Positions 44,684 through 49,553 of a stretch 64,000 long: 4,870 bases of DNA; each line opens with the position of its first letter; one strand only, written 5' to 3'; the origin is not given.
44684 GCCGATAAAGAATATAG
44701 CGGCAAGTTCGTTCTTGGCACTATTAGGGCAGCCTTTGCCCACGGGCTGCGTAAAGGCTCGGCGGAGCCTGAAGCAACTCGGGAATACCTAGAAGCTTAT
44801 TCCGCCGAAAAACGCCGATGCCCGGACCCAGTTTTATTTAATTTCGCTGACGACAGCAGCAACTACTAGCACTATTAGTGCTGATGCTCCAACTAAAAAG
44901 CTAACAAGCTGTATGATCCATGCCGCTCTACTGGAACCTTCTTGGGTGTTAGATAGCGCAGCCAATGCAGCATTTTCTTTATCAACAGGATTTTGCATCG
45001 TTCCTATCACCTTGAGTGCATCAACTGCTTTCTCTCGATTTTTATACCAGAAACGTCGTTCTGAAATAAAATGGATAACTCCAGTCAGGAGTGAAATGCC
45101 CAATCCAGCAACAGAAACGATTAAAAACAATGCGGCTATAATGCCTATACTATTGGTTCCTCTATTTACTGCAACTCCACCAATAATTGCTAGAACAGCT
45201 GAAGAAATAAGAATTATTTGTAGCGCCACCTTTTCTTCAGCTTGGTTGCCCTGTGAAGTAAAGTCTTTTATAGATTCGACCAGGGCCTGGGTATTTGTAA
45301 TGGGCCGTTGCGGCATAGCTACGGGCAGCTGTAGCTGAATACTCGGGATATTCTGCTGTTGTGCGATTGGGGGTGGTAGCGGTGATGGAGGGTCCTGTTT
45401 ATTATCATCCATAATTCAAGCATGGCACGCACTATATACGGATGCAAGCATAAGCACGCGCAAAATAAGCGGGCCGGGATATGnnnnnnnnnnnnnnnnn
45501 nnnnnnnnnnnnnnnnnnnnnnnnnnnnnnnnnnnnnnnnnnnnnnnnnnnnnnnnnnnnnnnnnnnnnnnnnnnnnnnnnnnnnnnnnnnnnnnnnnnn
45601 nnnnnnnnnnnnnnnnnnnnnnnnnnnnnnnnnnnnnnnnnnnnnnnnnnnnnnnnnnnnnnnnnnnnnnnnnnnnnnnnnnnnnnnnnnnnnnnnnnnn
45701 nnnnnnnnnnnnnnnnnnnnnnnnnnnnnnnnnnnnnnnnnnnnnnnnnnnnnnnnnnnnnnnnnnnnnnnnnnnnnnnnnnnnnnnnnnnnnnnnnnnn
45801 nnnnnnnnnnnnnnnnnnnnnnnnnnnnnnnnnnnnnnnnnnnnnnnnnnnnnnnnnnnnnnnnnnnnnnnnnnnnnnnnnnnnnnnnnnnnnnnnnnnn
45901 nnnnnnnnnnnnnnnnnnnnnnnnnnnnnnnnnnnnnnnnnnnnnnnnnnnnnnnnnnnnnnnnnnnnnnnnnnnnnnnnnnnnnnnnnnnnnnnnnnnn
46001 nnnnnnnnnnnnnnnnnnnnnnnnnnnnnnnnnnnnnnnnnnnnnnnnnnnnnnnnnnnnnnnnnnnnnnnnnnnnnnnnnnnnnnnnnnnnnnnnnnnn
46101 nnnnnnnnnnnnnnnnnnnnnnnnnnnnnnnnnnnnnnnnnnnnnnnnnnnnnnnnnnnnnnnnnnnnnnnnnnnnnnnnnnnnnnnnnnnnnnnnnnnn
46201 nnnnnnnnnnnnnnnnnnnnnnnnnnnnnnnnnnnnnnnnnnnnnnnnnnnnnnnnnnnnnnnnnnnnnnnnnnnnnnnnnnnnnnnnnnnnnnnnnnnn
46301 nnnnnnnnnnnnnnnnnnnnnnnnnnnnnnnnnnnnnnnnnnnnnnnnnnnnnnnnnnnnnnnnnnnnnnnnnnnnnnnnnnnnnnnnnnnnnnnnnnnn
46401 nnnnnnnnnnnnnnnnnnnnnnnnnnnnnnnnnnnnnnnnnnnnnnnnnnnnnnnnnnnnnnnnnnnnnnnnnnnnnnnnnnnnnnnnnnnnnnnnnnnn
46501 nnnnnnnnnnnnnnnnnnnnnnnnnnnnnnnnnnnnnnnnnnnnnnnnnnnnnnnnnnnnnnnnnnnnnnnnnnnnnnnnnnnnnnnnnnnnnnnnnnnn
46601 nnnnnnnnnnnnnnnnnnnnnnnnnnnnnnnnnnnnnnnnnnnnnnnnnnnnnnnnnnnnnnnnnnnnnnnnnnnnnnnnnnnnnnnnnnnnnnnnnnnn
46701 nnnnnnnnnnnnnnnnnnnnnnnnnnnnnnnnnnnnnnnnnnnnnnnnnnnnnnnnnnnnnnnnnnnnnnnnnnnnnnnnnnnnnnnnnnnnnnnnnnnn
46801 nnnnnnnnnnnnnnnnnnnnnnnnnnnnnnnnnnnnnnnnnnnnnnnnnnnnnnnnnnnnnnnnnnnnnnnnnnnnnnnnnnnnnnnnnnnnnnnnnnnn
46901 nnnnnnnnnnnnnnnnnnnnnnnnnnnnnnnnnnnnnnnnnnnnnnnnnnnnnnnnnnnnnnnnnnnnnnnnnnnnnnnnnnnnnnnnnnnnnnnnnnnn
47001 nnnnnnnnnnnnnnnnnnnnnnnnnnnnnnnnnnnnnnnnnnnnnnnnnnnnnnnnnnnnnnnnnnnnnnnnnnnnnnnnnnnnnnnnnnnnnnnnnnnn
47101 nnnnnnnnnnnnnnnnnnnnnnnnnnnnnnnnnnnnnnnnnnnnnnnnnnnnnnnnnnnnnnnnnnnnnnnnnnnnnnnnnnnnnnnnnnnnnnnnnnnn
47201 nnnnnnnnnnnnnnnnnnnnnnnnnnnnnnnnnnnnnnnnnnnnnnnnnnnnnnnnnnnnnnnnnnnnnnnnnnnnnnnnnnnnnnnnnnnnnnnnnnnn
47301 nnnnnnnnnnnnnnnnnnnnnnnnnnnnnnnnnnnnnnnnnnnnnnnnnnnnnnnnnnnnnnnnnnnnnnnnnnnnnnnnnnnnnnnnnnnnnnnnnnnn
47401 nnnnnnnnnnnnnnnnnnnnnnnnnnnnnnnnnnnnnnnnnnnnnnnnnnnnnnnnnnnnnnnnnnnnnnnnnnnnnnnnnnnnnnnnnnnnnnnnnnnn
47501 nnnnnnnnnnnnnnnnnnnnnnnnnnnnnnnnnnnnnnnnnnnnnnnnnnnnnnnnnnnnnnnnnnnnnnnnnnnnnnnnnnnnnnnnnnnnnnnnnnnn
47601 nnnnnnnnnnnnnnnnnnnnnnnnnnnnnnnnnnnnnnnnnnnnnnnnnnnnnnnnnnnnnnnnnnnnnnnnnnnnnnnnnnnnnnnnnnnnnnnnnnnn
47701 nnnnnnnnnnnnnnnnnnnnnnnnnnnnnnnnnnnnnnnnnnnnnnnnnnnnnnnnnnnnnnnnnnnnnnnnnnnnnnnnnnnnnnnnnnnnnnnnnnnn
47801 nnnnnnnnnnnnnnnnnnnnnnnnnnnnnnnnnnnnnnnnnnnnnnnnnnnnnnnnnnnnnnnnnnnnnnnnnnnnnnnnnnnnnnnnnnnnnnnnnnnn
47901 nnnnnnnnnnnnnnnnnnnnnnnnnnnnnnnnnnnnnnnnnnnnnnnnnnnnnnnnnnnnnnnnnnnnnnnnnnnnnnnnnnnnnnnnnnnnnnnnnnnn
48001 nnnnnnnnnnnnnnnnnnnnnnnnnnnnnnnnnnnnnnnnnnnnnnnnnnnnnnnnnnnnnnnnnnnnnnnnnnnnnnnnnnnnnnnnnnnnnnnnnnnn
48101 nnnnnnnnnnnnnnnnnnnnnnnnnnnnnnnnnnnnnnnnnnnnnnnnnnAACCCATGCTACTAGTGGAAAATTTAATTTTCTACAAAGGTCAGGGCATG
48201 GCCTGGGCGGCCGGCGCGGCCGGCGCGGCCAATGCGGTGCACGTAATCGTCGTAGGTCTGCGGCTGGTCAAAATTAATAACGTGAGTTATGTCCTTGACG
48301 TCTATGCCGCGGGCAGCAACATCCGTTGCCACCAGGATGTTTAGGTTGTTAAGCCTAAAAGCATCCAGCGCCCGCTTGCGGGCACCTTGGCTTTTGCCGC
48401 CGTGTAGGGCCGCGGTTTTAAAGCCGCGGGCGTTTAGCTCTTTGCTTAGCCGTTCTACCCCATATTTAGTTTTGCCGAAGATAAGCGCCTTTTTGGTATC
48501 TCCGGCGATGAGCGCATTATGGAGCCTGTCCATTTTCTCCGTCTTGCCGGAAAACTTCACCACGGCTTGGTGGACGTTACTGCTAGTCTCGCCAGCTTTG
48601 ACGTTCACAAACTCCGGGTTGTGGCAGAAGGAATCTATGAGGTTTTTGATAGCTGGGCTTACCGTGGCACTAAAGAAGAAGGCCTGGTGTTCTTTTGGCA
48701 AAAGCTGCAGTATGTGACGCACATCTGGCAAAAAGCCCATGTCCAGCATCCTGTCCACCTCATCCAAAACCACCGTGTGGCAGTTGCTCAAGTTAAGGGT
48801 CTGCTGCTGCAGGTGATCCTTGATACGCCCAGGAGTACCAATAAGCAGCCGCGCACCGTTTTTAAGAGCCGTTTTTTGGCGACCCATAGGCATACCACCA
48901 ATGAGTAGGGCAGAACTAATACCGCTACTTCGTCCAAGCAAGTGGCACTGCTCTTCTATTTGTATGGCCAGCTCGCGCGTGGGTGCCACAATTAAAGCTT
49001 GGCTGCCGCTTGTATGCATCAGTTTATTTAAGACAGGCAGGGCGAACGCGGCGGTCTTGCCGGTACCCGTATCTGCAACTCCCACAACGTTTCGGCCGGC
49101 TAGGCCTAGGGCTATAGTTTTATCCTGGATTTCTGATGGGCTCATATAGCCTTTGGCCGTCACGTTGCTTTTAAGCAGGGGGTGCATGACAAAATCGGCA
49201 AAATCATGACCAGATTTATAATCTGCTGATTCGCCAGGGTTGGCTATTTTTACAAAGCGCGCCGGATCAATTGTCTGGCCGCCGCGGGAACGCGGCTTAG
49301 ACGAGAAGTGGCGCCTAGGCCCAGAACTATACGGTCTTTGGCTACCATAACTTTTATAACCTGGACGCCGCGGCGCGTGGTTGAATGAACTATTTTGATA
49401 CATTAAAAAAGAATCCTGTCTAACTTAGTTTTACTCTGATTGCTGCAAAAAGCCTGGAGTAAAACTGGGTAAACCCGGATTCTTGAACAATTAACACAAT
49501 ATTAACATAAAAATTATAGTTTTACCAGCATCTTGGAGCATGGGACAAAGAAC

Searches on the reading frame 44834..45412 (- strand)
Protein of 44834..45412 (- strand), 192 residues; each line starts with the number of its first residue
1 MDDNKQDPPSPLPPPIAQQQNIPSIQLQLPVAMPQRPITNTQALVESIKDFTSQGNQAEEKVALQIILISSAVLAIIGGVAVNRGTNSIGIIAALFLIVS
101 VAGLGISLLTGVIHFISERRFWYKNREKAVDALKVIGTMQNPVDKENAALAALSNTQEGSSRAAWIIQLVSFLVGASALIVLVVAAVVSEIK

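Call 57: search_protein_families(library=pfam, proteins=[window:44834-45412:-], max_evalue=0.001)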
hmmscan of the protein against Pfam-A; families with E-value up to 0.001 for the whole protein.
window:44834-45412:- (192 aa): 1 family
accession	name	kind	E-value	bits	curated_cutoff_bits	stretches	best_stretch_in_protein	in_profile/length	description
PF24838.2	8xMP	-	2.3e-05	24.7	30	1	68-185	27-134/136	Octameric membrane protein family (8xMP)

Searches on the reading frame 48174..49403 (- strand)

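Call 57: search_protein_families(library=pfam, proteins=[window:48174-49403:-], max_evalue=0.001)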
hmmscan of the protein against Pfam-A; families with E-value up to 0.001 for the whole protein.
window:48174-49403:- (409 aa): 4 families
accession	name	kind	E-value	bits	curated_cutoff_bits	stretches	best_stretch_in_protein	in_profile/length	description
PF00270.35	DEAD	-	7.3e-47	159.6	26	1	91-254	2-166/167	DEAD/DEAH box helicase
PF00271.37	Helicase_C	-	1.5e-33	115.8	23.5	1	289-398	1-110/110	Helicase conserved C-terminal domain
PF04851.21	ResIII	-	2.9e-07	31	22.5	1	106-248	26-162/164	Type III restriction enzyme, res subunit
PF13604.12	AAA_30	-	0.00027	21.2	27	0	106-166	21-77/191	AAA domain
